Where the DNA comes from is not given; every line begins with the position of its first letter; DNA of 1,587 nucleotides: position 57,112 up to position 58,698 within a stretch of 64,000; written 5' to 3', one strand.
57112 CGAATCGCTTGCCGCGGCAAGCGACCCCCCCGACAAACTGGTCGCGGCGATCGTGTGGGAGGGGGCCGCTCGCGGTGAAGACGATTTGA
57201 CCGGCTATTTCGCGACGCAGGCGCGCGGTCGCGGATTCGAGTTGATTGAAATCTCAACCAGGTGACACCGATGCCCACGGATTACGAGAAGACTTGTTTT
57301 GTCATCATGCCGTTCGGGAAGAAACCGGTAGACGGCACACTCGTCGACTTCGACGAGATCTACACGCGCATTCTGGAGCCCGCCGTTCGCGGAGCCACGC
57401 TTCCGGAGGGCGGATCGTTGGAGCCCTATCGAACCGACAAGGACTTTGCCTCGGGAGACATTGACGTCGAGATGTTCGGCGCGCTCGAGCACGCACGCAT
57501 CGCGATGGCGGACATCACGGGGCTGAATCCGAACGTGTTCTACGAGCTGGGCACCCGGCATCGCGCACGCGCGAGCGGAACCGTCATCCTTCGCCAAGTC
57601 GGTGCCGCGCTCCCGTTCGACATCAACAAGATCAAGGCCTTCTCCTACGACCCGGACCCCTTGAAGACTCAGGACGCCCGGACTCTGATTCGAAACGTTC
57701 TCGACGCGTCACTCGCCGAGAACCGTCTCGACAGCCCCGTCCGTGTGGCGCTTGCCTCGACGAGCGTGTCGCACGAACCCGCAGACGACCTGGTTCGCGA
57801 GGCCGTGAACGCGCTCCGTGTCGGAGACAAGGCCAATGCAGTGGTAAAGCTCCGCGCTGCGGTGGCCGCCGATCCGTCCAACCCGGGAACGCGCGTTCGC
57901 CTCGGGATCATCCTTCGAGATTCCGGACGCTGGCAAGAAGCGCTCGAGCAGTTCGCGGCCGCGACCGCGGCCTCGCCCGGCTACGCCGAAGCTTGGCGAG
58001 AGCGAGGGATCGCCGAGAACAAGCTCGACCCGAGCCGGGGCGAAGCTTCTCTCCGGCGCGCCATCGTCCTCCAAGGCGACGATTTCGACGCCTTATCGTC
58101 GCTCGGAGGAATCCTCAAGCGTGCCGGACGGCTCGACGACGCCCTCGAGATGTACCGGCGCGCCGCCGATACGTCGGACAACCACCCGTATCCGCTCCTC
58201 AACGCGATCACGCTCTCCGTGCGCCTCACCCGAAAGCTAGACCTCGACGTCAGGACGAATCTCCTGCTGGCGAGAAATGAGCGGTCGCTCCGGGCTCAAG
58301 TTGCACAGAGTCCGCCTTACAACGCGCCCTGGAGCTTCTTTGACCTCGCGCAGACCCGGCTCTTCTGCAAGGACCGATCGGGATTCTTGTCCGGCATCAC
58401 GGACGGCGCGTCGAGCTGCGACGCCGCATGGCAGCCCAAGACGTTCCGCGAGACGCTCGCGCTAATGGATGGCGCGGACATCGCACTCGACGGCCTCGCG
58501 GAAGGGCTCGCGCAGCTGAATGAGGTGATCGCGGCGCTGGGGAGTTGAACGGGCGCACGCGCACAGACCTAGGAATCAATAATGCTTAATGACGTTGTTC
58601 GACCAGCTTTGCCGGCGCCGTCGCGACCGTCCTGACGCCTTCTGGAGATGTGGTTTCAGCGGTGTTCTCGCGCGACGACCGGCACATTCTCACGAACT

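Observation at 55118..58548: Second nucleotide-processing module: TIR-TM protein divergent from a coupled SLOG-like + NDT-like/TPR gene pair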

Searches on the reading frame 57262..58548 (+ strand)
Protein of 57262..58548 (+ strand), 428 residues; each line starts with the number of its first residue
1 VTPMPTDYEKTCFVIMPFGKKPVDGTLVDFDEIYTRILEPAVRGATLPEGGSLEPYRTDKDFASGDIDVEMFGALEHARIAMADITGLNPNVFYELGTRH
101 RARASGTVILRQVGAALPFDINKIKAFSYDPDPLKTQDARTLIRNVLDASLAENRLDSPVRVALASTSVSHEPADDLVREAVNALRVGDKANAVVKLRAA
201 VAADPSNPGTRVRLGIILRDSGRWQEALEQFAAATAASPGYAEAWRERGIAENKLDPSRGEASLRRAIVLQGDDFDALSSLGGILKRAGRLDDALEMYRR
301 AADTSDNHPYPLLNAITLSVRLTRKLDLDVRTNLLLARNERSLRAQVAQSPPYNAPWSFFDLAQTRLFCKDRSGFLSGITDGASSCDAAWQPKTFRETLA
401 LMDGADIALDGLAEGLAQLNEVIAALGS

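Call 7: search_protein_families(library=pfam, proteins=[window:57262-58548:+], max_evalue=0.1)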
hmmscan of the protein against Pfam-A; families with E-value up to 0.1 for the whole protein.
window:57262-58548:+ (428 aa): 18 families
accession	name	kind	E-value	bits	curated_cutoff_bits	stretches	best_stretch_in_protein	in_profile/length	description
PF13432.12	TPR_16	-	7.9e-13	49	32.7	3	180-242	3-65/65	Tetratricopeptide repeat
PF07719.23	TPR_2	-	3.7e-11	42.7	27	2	213-240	6-33/34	Tetratricopeptide repeat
PF13414.12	TPR_11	-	1e-10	41.6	26.8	1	217-251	3-37/42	TPR repeat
PF13428.12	TPR_14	-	1.7e-10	40.9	23.5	2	211-249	4-42/44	Tetratricopeptide repeat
PF14559.12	TPR_19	-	9e-09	36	25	1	187-245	4-62/68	Tetratricopeptide repeat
PF13431.12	TPR_17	-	3.7e-08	33.5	24.4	0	198-229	3-34/34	Tetratricopeptide repeat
PF13424.12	TPR_12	-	1.1e-07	32.4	30.1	1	277-305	5-33/77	Tetratricopeptide repeat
PF13176.12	TPR_7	-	1.3e-07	31.6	27.9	1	277-308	1-34/36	Tetratricopeptide repeat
PF13374.12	TPR_10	-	9.1e-07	29.1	27.5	1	277-303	4-30/42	Tetratricopeptide repeat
PF20308.4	TPR-S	-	4.6e-06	27.6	27.6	1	224-319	2-102/102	Tetratricopeptide Repeats-Sensor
PF00515.34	TPR_1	-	4.6e-06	26.7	27.8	1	276-301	2-27/34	Tetratricopeptide repeat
PF03704.23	BTAD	-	0.00015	22.6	22.1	1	183-234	71-122/146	Bacterial transcriptional activator domain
PF14561.12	TPR_20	-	0.00062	20.5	25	1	191-240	5-54/90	Tetratricopeptide repeat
PF25064.1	ARM_TT21_5th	-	0.0042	17.8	27.8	0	270-307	30-67/117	TT21 fifth ARM repeats domain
PF13371.12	TPR_9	-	0.0052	17.2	35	1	216-267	3-55/73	Tetratricopeptide repeat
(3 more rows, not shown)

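Call 8: search_protein_families(library=padloc, proteins=[window:57262-58548:+], max_evalue=0.1)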
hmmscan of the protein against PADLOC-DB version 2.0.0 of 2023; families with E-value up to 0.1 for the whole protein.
window:57262-58548:+ (428 aa): 2 families
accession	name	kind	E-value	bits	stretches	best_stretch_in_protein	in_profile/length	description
PDLC00733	Effector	-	3.8e-12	43.7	1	61-143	287-367/388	TIR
PDLC01171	TPR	-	0.00041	17.5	1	164-315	30-181/504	TPR repeats containing protein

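Call 10: search_protein_families(library=ncbifam, proteins=[window:57262-58548:+], max_evalue=0.1)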
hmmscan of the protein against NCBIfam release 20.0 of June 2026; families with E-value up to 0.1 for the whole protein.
window:57262-58548:+ (428 aa): 14 families
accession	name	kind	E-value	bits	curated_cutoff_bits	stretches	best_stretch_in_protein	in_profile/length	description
NF040959.1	MamA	equivalog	4.1e-09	36.2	200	1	164-255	95-186/204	magnetosome protein MamA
TIGR02917.1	PEP_TPR_lipo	equivalog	9e-09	33.8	312.2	1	174-308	397-532/899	XrtA/PEP-CTERM system TPR-repeat protein PrsT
TIGR02521.1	type_IV_pilW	equivalog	4.5e-07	29.6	154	1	179-241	36-98/234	type IV pilus biogenesis/stability protein PilW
NF033762.1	social_mot_Tgl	equivalog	1.3e-06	27.9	225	1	186-255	148-217/252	social motility TPR repeat lipoprotein Tgl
TIGR02552.1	LcrH_SycD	equivalog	1.7e-06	27.8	104.8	2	271-315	48-92/136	SycD/LcrH family type III secretion system chaperone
NF007302.0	PRK09782.1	equivalog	3.1e-05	22.2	1223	1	138-244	572-682/990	phage receptor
NF008520.0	PRK11447.1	equivalog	5.7e-05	21.1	858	1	179-239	274-334/1157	cellulose synthase complex outer membrane protein BcsC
NF033758.1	gliding_GltE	equivalog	7.7e-05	21.8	225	1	194-307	209-322/411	adventurous gliding motility TPR repeat lipoprotein GltE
NF040561.1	PrimPol_Msp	equivalog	0.0033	16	200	1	194-255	11-72/515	CRISPR-associated primase-polymerase type A1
NF033920.0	C39_PA2778_fam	equivalog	0.0039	16.6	150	1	169-256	150-238/255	PA2778 family cysteine peptidase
NF008391.2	PRK11189.1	equivalog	0.0083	15.7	250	0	187-251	78-142/297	lipoprotein NlpI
NF008755.0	PRK11788.1-3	equivalog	0.039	13.3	430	0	167-244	173-250/388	lipopolysaccharide assembly protein LapB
TIGR00540.1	TPR_hemY_coli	hypoth_equivalog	0.047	12.4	142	1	165-247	284-364/385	heme biosynthesis-associated TPR protein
TIGR03939.1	PGA_TPR_OMP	equivalog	0.051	11.8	366.65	1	188-256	409-475/800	poly-beta-1,6 N-acetyl-D-glucosamine export porin PgaA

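Call 26: find_homologous_proteins(query=window:57262-58545:+)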
Query window:57262-58545:+ (428 aa): 710 proteins with E <= 0.001 among 8000 candidates; the best 120 are listed.
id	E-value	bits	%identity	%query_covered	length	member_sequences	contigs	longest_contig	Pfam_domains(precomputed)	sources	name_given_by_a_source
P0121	5.4e-276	933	100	99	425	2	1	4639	PF14559.13,PF13431.13,PF13414.13,PF00515.35,PF13424.13,PF13176.13,PF13432.13,PF13428.13,PF07719.24,PF13374.13,PF20308.5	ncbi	-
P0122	2.7e-197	674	74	98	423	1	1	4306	PF14559.13,PF13431.13,PF13414.13,PF13432.13,PF13428.13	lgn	-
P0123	4.8e-197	673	74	98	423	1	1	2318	-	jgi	jgi:tetratricopeptide (TPR) repeat protein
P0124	1.1e-190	652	71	99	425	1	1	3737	PF14559.13,PF13431.13,PF13414.13,PF13424.13,PF13176.13,PF13432.13,PF13428.13,PF07719.24,PF13374.13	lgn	-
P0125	1.9e-178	612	67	99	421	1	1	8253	PF14559.13,PF13431.13,PF13414.13,PF13432.13,PF13428.13,PF20308.5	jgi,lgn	jgi:tetratricopeptide (TPR) repeat protein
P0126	7.2e-141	488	56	98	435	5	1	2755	PF14559.13,PF24575.2,PF13431.13,PF13414.13,PF00515.35,PF13176.13,PF13432.13,PF13428.13,PF13181.13,PF07719.24,PF13374.13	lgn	-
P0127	2.6e-140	486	54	99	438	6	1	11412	PF14559.13,PF13431.13,PF13414.13,PF00515.35,PF13424.13,PF13176.13,PF13432.13,PF13428.13,PF13181.13,PF07719.24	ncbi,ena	-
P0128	5.0e-138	478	55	97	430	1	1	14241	PF14559.13,PF13431.13,PF13414.13,PF13424.13,PF13176.13,PF13432.13,PF13428.13,PF07719.24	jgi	jgi:tetratricopeptide (TPR) repeat protein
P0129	2.5e-136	473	55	98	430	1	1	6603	PF14559.13,PF13431.13,PF13414.13,PF00515.35,PF13432.13,PF13428.13,PF07719.24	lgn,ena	-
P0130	2.6e-136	473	56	98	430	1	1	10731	PF14559.13,PF24575.2,PF13431.13,PF13414.13,PF00515.35,PF13432.13,PF13428.13,PF07719.24,PF20308.5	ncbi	-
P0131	1.6e-135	470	55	100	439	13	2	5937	PF14559.13,PF13431.13,PF13414.13,PF00515.35,PF13432.13,PF13428.13,PF07719.24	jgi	jgi:tetratricopeptide (TPR) repeat protein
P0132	2.8e-135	469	55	96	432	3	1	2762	PF14559.13,PF13431.13,PF13414.13,PF00515.35,PF13432.13,PF07719.24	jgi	jgi:tetratricopeptide (TPR) repeat protein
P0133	1.4e-134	467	55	98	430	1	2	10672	PF14559.13,PF13431.13,PF13414.13,PF13371.13,PF00515.35,PF13432.13,PF13428.13,PF07719.24,PF20308.5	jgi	jgi:tetratricopeptide (TPR) repeat protein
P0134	3.2e-134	466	55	97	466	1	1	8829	PF14559.13,PF24575.2,PF13431.13,PF13414.13,PF00515.35,PF13424.13,PF13176.13,PF13432.13,PF13428.13,PF13181.13,PF07719.24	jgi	jgi:tetratricopeptide (TPR) repeat protein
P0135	5.8e-134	465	55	98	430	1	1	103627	PF14559.13,PF13431.13,PF13414.13,PF00515.35,PF13424.13,PF13176.13,PF13432.13,PF13428.13,PF07719.24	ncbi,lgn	-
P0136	7.8e-134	465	54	98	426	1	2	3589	PF14559.13,PF13431.13,PF13414.13,PF00515.35,PF13176.13,PF13432.13,PF13428.13,PF07719.24,PF20308.5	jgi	jgi:tetratricopeptide (TPR) repeat protein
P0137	7.8e-134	465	54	98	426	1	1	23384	PF14559.13,PF13431.13,PF13414.13,PF00515.35,PF13176.13,PF13432.13,PF13428.13,PF07719.24,PF20308.5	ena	-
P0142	2.8e-132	460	54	99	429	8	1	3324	PF14559.13,PF13431.13,PF13414.13,PF13432.13,PF13428.13,PF07719.24,PF20308.5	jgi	jgi:Flp pilus assembly protein TadD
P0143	4.4e-132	459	55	98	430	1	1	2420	PF14559.13,PF24575.2,PF13431.13,PF13414.13,PF00515.35,PF13432.13,PF13428.13,PF14561.13,PF07719.24,PF20308.5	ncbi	-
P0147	1.8e-131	457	54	97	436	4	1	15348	PF14559.13,PF24575.2,PF13431.13,PF13414.13,PF13371.13,PF00515.35,PF13432.13,PF13428.13,PF07719.24,PF20308.5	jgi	jgi:tetratricopeptide (TPR) repeat protein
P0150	5.9e-131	455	54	98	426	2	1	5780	PF14559.13,PF13431.13,PF13414.13,PF13432.13,PF13428.13,PF07719.24,PF20308.5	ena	-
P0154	1.8e-130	454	53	98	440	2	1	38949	PF14559.13,PF13431.13,PF13414.13,PF00515.35,PF13176.13,PF13432.13,PF13428.13,PF13181.13,PF07719.24,PF20308.5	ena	-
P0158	1.2e-129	451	54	99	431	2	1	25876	PF14559.13,PF24575.2,PF13431.13,PF13414.13,PF13371.13,PF00515.35,PF13432.13,PF13428.13,PF13181.13,PF07719.24,PF20308.5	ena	-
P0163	8.1e-129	448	52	98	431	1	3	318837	PF14559.13,PF13431.13,PF13414.13,PF13432.13,PF13428.13,PF07719.24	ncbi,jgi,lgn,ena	-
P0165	1.5e-128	447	53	98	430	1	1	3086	PF14559.13,PF13431.13,PF13414.13,PF13371.13,PF00515.35,PF13176.13,PF13432.13,PF13428.13,PF13181.13,PF07719.24,PF20308.5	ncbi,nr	ncbi:MAG: tetratricopeptide repeat protein [Gammaproteobacteria bacterium]|nr:tetratricopeptide repe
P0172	4.1e-127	443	53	98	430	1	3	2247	PF13431.13,PF23914.2,PF13414.13,PF13176.13,PF13428.13,PF14559.13,PF00515.35,PF13424.13,PF13432.13,PF13181.13,PF07719.24,PF20308.5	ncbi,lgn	-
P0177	2.0e-126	440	53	98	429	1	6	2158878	PF14559.13,PF13414.13,PF13432.13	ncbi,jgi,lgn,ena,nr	ncbi:MAG TPA: hypothetical protein PLL30_15895 [Candidatus Krumholzibacteria bacterium]|nr:hypotheti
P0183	9.2e-126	438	50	99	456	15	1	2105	PF14559.13,PF13431.13,PF13414.13,PF13432.13,PF13428.13,PF07719.24,PF20308.5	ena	-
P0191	5.6e-125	435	51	97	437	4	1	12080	PF14559.13,PF03704.24,PF13431.13,PF13414.13,PF13371.13,PF00515.35,PF13424.13,PF13432.13,PF13428.13,PF07719.24,PF20308.5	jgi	jgi:tetratricopeptide (TPR) repeat protein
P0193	8.2e-125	435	54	95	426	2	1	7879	PF14559.13,PF13431.13,PF13414.13,PF00515.35,PF13432.13,PF13428.13,PF13181.13,PF07719.24,PF20308.5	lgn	-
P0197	2.8e-124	433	50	98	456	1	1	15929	PF14559.13,PF24575.2,PF13431.13,PF13414.13,PF13432.13,PF13428.13,PF07719.24,PF20308.5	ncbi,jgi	ncbi:MAG: tetratricopeptide repeat protein [Methylococcaceae bacterium]|jgi:tetratricopeptide (TPR) 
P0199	4.8e-124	432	50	98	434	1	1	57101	PF13431.13,PF13414.13,PF13176.13,PF13428.13,PF13374.13,PF14559.13,PF13371.13,PF00515.35,PF13432.13,PF13181.13,PF07719.24,PF20308.5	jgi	jgi:tetratricopeptide (TPR) repeat protein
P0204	2.7e-123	430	52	96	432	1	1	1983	PF14559.13,PF13431.13,PF13414.13,PF00515.35,PF13424.13,PF13176.13,PF13432.13,PF13428.13,PF13181.13,PF07719.24,PF20308.5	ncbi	-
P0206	5.2e-123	429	50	98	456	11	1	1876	PF14559.13,PF24575.2,PF13431.13,PF13414.13,PF13432.13,PF13428.13,PF07719.24,PF20308.5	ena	-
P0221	9.2e-122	425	49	99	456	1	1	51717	PF14559.13,PF13431.13,PF13414.13,PF13432.13,PF13428.13,PF20308.5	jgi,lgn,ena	-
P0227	3.5e-121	423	51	96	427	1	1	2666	PF13431.13,PF23914.2,PF13414.13,PF13428.13,PF14559.13,PF24575.2,PF00515.35,PF13424.13,PF13432.13,PF13181.13,PF07719.24,PF20308.5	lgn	-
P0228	3.6e-121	423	51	97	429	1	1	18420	PF14559.13,PF13431.13,PF13414.13,PF00515.35,PF13424.13,PF13432.13,PF13428.13,PF07719.24,PF20308.5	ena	-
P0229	3.8e-121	423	49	100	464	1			PF14559.13,PF13431.13,PF13414.13,PF13432.13,PF13428.13,PF07719.24,PF20308.5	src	-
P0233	5.0e-121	422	51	97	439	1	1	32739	PF14559.13,PF13431.13,PF13414.13,PF00515.35,PF13176.13,PF13432.13,PF13428.13,PF07719.24,PF20308.5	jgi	jgi:tetratricopeptide (TPR) repeat protein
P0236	1.2e-120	421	51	96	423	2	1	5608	PF14559.13,PF13431.13,PF13414.13,PF00515.35,PF13432.13,PF13428.13,PF13181.13,PF07719.24,PF20308.5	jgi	jgi:tetratricopeptide (TPR) repeat protein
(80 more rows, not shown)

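Call 43: find_encoding_contigs(protein=P0122, flank=6000, max_places=2)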
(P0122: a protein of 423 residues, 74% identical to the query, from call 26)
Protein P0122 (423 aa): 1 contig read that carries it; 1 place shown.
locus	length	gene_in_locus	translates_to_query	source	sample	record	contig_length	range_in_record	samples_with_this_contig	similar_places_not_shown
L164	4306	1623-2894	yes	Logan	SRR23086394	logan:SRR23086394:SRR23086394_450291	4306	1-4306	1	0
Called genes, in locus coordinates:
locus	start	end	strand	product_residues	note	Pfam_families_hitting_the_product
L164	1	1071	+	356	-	?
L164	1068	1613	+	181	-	-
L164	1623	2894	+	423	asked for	PF13414:TPR_11 (faint), PF13431:TPR_17 (faint), PF13428:TPR_14 (faint), PF13432:TPR_16 (faint), PF14559:TPR_19 (weak)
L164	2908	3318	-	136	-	-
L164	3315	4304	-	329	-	?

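Call 44: find_encoding_contigs(protein=P0124, flank=6000, max_places=2)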
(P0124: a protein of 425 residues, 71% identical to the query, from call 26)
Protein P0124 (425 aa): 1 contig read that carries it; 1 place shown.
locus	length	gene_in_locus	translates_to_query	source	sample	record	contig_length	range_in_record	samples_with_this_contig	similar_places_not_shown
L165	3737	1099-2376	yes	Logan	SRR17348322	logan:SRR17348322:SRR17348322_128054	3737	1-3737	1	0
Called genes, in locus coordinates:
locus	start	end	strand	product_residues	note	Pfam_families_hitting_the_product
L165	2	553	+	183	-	?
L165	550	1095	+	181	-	-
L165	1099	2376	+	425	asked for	PF13414:TPR_11 (faint), PF13431:TPR_17 (faint), PF14559:TPR_19 (faint), PF13428:TPR_14 (faint), PF07719:TPR_2 (faint), PF13424:TPR_12 (faint), PF13432:TPR_16 (faint), PF13176:TPR_7 (faint), +1 more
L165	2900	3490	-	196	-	PF13276:HTH_21, PF00665:rve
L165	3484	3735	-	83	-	?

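Call 45: find_encoding_contigs(protein=P0125, flank=6000, max_places=2)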
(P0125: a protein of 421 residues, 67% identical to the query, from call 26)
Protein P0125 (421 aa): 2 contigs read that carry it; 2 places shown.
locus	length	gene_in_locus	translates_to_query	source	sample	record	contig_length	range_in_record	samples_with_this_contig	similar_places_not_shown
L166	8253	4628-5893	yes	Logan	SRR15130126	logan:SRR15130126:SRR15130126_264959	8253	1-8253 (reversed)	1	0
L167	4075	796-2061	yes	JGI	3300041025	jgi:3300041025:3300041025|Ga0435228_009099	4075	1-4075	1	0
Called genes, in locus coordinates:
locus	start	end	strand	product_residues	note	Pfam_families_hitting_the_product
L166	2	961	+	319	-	?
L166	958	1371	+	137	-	PF13442:Cytochrome_CBB3, PF00034:Cytochrom_C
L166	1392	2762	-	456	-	PF01582:TIR (weak), PF13676:TIR_2, PF23894:LD_SV2 (faint)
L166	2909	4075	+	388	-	PF01734:Patatin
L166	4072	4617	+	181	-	-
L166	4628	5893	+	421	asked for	PF13414:TPR_11 (faint), PF13431:TPR_17 (faint), PF14559:TPR_19 (faint), PF20308:TPR-S (faint), PF13428:TPR_14 (faint), PF13432:TPR_16 (faint)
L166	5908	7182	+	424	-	PF00656:Peptidase_C14, PF01582:TIR, PF13676:TIR_2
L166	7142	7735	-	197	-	PF14060:DUF4252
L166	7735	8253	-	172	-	?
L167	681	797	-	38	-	-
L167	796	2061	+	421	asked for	PF13414:TPR_11 (faint), PF13431:TPR_17 (faint), PF14559:TPR_19 (faint), PF20308:TPR-S (faint), PF13428:TPR_14 (faint), PF13432:TPR_16 (faint)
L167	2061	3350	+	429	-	PF00656:Peptidase_C14, PF01582:TIR, PF13676:TIR_2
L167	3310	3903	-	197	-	PF14060:DUF4252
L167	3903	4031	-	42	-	-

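Call 57: search_dna_similar(query=window:57271-58545:+, collection=plasmids, mode=protein, max_rows=15)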
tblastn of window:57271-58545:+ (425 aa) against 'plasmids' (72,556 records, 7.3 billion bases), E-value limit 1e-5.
Records with a match: 75; places in all: 78; records where one place covers at least 80% of the query: 11.
Best place of each record, by identity: <60% 75.
By first word of the organism name: Rhizobium 16; Citrobacter 9; Cereibacter 7; Acinetobacter 4; Vibrio 4; Klebsiella 3; Enterobacter 3; Agrobacterium 2; Novosphingobium 2; Aeromonas 2; and 19 more.
By predicted mobility (MOB-suite, as given by PLSDB): conjugative 34; non-mobilizable 24; mobilizable 17.
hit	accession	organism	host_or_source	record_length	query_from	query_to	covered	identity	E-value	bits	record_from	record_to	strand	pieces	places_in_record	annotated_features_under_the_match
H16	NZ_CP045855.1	Agrobacterium sp. MA01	cell culture,Microcystis culture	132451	5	399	93%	27.8%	3e-24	113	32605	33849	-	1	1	TRAFs-binding domain-containing protein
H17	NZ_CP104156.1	Rhizobium sophoriradicis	Phaseolus vulgaris,cell culture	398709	5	399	93%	27.6%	2e-23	110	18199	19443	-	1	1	TRAFs-binding domain-containing protein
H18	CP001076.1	Rhizobium etli CIAT 652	-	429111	5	399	93%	27.6%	2e-23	110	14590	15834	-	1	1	hypothetical protein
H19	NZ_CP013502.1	Rhizobium esperanzae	Phaseolus vulgaris,Whole ...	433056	5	399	93%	27.6%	2e-23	110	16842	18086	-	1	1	TRAFs-binding domain-containing protein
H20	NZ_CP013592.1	Rhizobium sp. N871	Phaseolus vulgaris,Whole ...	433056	5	399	93%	27.6%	2e-23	110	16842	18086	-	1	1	TRAFs-binding domain-containing protein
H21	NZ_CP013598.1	Rhizobium sp. N741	Phaseolus vulgaris,Whole ...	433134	5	399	93%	27.6%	2e-23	110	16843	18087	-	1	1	TRAFs-binding domain-containing protein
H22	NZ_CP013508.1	Rhizobium sp. N1341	Phaseolus vulgaris,Whole ...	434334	5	399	93%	27.6%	2e-23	110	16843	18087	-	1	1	TRAFs-binding domain-containing protein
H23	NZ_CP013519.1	Rhizobium sp. N113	Phaseolus vulgaris,Whole ...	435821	5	399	93%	27.6%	2e-23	110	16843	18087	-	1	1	TRAFs-binding domain-containing protein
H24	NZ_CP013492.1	Rhizobium sp. N6212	Phaseolus vulgaris,Whole ...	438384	5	399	93%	27.6%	2e-23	110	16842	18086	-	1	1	TRAFs-binding domain-containing protein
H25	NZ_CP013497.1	Rhizobium sp. N621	Phaseolus vulgaris,Whole ...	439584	5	399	93%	27.6%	2e-23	110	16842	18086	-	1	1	TRAFs-binding domain-containing protein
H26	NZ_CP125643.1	Rhizobium sp. BT03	Phaseolus vulgaris,Pure culture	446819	5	399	93%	27.6%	2e-23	110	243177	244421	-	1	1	TRAFs-binding domain-containing protein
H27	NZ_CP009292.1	Novosphingobium pentaromativorans US6-1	mud sediment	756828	9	307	70%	28.4%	2e-15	86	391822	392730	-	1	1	metallophosphoesterase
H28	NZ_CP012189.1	Lacticaseibacillus paracasei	cell culture,Koumiss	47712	9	305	70%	28.5%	2e-15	86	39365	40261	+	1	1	tetratricopeptide repeat-containing protein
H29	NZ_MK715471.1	Aliarcobacter cryaerophilus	Greenshell mussel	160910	9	315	72%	26.7%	5e-22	106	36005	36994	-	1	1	TRAFs-binding domain-containing protein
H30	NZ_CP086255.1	Brachybacterium halotolerans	Single cell,kimchi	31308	7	206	47%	32.7%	1e-9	68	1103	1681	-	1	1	hypothetical protein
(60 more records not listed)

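Call 59: get_annotated_region(hit=H16, flank=5000)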
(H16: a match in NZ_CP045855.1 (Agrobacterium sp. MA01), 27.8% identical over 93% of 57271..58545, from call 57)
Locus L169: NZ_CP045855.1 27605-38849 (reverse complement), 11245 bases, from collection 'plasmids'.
description: Agrobacterium sp. MA01 plasmid punnamed1, complete sequence
organism: Agrobacterium sp. MA01 (NCBI taxid 2664893)
taxonomy: Bacteria; Pseudomonadota; Alphaproteobacteria; Hyphomicrobiales; Rhizobiaceae; Agrobacterium; Agrobacterium sp. MA01
host: -; source: cell culture,Microcystis culture; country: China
typing (MOB-suite, as given by PLSDB): conjugative; replicon rep_cluster_440; relaxase MOBQ; mating-pair formation MPF_T
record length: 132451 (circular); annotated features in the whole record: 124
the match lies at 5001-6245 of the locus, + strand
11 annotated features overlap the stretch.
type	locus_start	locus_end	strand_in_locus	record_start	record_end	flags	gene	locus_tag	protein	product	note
CDS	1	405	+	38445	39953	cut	-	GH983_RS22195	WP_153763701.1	hypothetical protein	-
CDS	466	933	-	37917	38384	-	-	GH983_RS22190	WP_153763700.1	TIR domain-containing protein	-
CDS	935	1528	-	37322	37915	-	-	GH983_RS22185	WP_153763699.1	7-cyano-7-deazaguanine synthase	-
CDS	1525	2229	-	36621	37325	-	-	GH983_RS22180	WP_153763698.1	DNA lyase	-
CDS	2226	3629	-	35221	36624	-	-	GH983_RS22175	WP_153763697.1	toll/interleukin-1 receptor domain-containing protein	GO:0007165 - signal transduction [Evidence IEA]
CDS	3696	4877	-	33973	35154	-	-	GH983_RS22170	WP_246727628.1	carbohydrate kinase family protein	-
CDS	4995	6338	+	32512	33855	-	-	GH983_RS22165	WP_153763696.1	TRAFs-binding domain-containing protein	-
CDS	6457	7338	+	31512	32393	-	-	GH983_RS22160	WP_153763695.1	DUF4231 domain-containing protein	-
CDS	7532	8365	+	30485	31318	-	-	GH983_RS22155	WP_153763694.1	IS5 family transposase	-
CDS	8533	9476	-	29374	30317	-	-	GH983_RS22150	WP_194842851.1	IS630 family transposase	-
CDS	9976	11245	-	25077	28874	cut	-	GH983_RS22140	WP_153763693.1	hypothetical protein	-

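Call 62: search_protein_families(library=pfam, proteins=[L169:4995-6335:+, L166:1392-2762:-, L166:5908-7182:+], max_evalue=0.01)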
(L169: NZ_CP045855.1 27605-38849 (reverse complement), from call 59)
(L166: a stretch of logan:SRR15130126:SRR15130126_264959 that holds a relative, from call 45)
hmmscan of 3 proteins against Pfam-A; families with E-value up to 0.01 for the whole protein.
L169:4995-6335:+ (447 aa): 3 families
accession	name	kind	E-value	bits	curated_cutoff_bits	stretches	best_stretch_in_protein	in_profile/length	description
PF13281.12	MAP3K_TRAF_bd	-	1e-43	150.3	24.1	1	82-424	1-353/371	MAP3K TRAFs-binding domain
PF20308.4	TPR-S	-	1.2e-29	103.4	27.6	1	228-338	1-101/102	Tetratricopeptide Repeats-Sensor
PF13424.12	TPR_12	-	0.0059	17.2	30.1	0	251-319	7-76/77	Tetratricopeptide repeat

L166:1392-2762:- (456 aa): 4 families
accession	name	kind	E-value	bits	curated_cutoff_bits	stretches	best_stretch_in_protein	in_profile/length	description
PF13676.11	TIR_2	-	2.8e-23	83.1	28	1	10-121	1-114/122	TIR domain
PF23894.2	LD_SV2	-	7.1e-06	26.7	29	0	304-354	34-84/92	SV2A/B/C luminal domain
PF01582.25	TIR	-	7.4e-06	26.3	21.3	1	16-85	12-81/179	TIR domain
PF13599.13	Pentapeptide_4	-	3.3e-05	24.3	38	0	306-354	2-50/78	Pentapeptide repeat region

L166:5908-7182:+ (424 aa): 5 families
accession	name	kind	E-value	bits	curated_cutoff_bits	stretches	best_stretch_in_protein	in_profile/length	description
PF13676.11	TIR_2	-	2.2e-22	80.3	28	1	262-367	1-106/122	TIR domain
PF00656.27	Peptidase_C14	-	4.9e-11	43.2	21.4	1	30-228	1-206/233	Caspase domain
PF01582.25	TIR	-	2.7e-08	34.3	21.3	1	269-352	13-100/179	TIR domain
PF08937.16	ThsB_TIR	-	0.0039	18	21.2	1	302-349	49-96/100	Thoeris protein ThsB, TIR-like domain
PF00036.39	EF-hand_1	-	0.0088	16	25.4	0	212-229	9-26/29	EF hand domain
